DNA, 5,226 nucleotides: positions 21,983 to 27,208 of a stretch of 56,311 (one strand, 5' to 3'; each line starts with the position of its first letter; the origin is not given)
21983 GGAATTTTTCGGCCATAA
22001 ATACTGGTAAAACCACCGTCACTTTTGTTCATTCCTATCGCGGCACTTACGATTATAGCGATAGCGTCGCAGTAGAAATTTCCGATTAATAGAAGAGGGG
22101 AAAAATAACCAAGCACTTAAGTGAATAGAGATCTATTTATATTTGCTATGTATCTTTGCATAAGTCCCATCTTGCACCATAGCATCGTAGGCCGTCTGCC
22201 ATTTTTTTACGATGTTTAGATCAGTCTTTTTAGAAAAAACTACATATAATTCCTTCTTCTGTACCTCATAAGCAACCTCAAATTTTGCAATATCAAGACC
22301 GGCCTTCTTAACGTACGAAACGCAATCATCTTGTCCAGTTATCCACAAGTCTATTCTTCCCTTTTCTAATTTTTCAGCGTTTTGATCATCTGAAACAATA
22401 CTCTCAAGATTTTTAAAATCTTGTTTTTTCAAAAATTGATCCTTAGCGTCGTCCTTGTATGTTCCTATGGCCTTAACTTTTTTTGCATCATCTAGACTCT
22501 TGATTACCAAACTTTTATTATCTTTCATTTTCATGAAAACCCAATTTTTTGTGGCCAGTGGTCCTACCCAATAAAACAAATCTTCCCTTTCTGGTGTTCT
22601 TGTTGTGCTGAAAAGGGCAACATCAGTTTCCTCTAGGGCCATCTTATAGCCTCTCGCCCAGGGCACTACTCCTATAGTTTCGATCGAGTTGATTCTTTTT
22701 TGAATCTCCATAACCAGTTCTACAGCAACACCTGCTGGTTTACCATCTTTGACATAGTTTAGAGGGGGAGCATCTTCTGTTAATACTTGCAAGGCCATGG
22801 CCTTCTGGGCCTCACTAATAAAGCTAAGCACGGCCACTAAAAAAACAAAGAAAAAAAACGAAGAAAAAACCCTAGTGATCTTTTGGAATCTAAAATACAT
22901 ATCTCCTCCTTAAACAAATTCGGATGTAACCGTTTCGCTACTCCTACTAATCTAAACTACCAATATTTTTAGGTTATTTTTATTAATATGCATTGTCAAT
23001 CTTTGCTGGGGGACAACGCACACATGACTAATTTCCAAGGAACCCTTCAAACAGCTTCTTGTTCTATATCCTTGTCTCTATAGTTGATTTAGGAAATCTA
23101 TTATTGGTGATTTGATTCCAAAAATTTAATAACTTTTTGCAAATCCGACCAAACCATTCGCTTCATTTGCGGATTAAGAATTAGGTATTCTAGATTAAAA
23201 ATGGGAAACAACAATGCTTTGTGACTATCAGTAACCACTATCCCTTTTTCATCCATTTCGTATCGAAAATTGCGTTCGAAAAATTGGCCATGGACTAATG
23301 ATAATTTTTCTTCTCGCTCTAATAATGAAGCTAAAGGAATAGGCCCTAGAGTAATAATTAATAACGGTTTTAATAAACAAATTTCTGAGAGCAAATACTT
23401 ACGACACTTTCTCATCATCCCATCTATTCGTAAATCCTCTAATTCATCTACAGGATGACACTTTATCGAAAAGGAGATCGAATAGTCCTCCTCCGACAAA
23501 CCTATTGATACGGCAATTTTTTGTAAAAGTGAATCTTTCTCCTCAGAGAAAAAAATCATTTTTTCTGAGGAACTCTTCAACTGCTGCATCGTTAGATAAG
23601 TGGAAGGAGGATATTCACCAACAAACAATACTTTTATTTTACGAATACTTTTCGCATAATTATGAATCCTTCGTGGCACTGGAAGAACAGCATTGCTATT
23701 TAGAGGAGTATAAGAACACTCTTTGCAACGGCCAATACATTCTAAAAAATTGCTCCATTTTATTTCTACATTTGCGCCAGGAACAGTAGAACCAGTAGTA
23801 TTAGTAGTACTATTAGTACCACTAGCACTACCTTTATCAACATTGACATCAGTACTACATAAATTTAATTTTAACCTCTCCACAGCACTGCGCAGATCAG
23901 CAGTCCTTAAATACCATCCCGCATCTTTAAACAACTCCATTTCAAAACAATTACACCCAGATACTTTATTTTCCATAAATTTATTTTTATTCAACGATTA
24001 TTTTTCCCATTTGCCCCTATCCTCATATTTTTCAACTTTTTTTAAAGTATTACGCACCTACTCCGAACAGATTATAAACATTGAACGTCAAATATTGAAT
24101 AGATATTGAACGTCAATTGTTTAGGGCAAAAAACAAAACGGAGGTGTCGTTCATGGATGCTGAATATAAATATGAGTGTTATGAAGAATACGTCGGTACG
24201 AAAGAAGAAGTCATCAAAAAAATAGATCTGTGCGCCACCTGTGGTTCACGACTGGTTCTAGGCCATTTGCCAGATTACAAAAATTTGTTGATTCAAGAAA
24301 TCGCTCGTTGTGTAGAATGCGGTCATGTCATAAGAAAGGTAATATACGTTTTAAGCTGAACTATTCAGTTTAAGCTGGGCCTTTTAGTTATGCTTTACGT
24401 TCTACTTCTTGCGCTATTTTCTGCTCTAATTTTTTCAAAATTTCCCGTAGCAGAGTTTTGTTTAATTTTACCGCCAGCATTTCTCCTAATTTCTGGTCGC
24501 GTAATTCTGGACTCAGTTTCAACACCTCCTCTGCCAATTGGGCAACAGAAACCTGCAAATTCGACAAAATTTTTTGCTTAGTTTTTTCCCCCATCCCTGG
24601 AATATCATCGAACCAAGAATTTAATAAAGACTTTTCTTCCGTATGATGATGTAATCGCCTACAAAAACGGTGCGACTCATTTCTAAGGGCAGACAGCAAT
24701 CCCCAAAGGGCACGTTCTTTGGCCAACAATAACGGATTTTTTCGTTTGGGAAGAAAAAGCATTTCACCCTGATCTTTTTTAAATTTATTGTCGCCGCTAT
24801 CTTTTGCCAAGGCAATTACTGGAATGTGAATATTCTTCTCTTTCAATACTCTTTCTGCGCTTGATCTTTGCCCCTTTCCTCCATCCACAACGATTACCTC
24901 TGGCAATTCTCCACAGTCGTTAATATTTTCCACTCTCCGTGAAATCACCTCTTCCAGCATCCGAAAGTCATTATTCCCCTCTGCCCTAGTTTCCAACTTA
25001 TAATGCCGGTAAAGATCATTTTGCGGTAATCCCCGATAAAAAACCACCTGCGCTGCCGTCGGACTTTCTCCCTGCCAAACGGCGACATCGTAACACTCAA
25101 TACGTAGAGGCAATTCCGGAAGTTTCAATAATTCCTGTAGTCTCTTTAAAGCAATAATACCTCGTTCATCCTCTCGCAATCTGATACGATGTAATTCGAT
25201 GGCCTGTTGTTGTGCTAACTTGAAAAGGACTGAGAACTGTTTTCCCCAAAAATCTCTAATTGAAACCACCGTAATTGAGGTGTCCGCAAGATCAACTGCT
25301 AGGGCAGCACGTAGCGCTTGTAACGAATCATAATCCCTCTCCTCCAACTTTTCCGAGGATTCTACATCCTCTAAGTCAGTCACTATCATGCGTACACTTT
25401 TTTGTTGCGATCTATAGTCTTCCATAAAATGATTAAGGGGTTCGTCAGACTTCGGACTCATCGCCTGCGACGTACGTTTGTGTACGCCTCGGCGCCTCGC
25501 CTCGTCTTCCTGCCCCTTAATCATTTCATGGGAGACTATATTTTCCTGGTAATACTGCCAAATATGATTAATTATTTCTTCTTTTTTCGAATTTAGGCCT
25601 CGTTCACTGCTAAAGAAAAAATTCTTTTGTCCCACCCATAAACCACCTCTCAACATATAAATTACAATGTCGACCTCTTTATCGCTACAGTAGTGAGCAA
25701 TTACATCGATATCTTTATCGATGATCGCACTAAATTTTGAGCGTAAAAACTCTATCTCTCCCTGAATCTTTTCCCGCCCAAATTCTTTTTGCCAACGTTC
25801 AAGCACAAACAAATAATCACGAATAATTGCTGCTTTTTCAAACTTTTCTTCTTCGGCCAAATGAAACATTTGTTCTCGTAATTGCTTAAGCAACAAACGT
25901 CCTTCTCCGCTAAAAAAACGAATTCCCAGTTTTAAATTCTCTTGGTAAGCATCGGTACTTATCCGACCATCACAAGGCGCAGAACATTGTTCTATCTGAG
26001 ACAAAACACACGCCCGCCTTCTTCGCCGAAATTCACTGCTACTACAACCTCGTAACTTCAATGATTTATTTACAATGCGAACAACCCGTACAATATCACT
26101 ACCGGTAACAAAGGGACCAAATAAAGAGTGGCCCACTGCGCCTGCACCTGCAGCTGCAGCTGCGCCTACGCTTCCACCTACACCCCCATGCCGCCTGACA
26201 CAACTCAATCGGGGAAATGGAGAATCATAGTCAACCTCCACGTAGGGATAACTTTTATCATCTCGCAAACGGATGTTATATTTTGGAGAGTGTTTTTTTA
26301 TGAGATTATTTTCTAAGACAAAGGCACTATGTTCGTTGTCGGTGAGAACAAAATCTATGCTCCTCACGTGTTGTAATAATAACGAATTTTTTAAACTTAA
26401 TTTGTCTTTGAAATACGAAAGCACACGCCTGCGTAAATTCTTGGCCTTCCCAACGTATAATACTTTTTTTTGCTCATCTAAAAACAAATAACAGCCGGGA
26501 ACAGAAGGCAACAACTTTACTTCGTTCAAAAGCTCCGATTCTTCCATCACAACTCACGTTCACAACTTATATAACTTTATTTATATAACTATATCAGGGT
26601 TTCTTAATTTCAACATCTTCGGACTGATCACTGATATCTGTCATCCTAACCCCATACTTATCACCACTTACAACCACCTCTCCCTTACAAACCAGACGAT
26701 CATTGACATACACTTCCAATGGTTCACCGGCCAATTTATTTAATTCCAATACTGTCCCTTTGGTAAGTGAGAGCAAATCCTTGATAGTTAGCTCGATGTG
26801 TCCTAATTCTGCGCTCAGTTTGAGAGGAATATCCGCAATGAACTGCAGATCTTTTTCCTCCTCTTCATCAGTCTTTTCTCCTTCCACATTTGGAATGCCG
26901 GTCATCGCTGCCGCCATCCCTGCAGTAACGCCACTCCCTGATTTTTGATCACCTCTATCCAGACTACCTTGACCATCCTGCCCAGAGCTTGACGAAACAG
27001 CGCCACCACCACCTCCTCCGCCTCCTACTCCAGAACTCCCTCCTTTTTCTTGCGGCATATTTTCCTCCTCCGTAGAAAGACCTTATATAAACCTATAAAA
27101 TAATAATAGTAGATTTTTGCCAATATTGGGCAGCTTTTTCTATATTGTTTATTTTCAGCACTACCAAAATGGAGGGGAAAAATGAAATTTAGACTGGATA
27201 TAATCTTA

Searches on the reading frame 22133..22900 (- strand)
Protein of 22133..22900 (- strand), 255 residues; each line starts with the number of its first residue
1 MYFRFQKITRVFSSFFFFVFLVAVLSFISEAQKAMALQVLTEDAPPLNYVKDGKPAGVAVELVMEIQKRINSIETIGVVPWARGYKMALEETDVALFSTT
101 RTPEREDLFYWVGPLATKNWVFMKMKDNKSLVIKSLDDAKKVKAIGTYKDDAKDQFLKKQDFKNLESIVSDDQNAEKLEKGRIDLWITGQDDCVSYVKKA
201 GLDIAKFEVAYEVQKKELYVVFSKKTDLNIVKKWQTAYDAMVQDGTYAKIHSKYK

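Call 15: search_protein_families(library=pfam, proteins=[window:22133-22900:-], max_evalue=0.00001)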
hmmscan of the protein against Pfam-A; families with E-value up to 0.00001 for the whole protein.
window:22133-22900:- (255 aa): 1 family
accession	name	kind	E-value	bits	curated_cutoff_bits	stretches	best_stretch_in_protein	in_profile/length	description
PF00497.25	SBP_bac_3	-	5.4e-15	55.8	26.4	1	40-254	4-129/132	Bacterial extracellular solute-binding proteins, family 3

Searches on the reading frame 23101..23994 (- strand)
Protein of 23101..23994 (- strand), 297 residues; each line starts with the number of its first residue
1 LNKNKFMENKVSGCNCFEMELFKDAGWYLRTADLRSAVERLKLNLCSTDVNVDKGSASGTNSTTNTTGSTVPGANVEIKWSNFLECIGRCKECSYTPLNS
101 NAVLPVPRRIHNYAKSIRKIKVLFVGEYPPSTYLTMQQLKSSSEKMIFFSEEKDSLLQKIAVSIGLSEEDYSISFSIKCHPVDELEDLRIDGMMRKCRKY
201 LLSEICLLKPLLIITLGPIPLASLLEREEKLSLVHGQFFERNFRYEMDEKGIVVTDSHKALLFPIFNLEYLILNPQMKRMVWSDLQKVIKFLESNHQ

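Call 15: search_protein_families(library=pfam, proteins=[window:23101-23994:-], max_evalue=0.00001)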
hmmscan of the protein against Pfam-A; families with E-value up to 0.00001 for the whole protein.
window:23101-23994:- (297 aa): 1 family
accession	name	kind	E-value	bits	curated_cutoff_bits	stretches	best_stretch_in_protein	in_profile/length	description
PF03167.25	UDG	-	2.3e-09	37.9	24.3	1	119-286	7-141/141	Uracil DNA glycosylase superfamily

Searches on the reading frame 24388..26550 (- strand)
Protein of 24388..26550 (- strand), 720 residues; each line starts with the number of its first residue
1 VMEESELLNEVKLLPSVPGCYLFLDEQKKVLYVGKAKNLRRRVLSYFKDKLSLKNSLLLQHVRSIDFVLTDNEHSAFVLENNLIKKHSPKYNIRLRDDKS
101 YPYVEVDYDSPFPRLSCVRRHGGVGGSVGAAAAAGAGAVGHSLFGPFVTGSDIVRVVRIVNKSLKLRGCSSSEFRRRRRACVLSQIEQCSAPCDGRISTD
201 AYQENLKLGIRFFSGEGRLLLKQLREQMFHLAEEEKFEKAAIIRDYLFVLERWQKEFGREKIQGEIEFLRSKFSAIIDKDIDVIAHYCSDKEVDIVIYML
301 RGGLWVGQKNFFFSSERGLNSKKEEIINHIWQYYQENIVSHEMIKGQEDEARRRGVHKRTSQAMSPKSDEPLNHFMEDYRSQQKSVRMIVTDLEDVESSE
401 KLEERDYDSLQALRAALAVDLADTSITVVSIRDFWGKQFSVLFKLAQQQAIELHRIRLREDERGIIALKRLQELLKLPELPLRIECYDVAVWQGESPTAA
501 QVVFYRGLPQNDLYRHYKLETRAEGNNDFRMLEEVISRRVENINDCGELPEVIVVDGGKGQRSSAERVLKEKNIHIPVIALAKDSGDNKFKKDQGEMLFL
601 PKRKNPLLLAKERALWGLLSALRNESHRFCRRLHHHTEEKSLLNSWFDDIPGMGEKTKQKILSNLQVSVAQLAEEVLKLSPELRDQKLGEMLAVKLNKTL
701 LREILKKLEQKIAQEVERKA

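Call 15: search_protein_families(library=pfam, proteins=[window:24388-26550:-], max_evalue=0.00001)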
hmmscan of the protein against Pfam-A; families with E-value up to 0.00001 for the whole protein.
window:24388-26550:- (720 aa): 4 families
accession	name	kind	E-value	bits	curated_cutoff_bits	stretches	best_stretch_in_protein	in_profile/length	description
PF08459.17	UvrC_RNaseH_dom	-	6.4e-42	143.5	22.3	1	472-629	1-157/159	UvrC RNAse H endonuclease domain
PF01541.30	GIY-YIG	-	6.6e-08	33.2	22.6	1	19-92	3-78/78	GIY-YIG catalytic domain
PF22920.2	UvrC_RNaseH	-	6.5e-07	29.7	24.3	0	280-344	1-65/116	UvrC Ribonuclease H-like domain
PF02151.25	UVR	-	6.1e-06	26.2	21.5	1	220-251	3-34/36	UvrB/uvrC motif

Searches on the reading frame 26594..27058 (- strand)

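Call 16: search_protein_families(library=pfam, proteins=[window:26594-27058:-], max_evalue=0.00001)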
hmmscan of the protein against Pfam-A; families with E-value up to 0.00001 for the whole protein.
window:26594-27058:- (154 aa): 1 family
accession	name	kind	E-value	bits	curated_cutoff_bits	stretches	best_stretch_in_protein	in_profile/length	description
PF01052.25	FliMN_C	-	2.7e-24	85.3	23.8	1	74-142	3-71/73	Type III flagellar switch regulator (C-ring) FliN C-term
